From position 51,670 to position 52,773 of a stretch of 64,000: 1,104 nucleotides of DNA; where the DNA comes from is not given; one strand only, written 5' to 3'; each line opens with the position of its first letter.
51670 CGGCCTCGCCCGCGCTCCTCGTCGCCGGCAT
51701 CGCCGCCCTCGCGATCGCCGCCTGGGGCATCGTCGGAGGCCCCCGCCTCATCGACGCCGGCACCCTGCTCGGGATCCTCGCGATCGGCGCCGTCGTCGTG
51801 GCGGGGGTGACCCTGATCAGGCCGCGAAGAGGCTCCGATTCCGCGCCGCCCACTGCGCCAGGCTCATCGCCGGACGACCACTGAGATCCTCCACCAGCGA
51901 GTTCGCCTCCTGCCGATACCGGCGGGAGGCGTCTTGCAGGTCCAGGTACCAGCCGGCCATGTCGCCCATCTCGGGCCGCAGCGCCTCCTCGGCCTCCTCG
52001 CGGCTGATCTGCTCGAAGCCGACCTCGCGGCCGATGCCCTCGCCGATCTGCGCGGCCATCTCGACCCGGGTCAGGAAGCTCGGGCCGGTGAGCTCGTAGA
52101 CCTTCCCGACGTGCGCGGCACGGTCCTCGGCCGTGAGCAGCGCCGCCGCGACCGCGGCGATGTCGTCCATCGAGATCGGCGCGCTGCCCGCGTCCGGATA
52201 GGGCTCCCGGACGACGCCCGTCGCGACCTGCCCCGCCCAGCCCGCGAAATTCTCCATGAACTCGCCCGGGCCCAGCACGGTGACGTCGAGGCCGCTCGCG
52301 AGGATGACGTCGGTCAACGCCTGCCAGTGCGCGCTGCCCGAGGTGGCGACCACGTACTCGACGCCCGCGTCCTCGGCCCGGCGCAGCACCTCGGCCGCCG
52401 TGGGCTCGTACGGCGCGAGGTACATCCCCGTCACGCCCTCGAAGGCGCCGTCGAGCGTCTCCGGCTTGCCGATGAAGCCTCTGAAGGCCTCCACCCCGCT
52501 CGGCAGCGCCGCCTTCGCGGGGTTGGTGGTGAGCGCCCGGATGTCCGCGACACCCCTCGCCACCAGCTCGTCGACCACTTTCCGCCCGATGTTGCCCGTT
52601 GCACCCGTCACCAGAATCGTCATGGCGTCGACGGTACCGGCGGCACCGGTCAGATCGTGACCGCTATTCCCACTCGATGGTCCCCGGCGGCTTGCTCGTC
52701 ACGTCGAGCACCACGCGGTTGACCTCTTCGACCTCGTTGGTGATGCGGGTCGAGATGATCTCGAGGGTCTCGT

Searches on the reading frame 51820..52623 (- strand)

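Call 34: search_protein_families(library=pfam, proteins=[window:51820-52623:-], max_evalue=0.001)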
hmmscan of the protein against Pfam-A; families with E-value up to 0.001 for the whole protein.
window:51820-52623:- (268 aa): 4 families
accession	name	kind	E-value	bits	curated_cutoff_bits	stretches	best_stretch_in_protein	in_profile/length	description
PF13460.12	NAD_binding_10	-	3.6e-14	53.5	27.2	1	7-95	1-97/184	NAD(P)H-binding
PF05368.20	NmrA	-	3e-13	50.5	27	1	2-69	4-75/298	NmrA-like family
PF04321.23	RmlD_sub_bind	-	2.7e-06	27.1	27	0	147-245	181-283/287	RmlD substrate binding domain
PF01370.27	Epimerase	-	0.00071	19.5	20.9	0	3-42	1-39/240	NAD dependent epimerase/dehydratase family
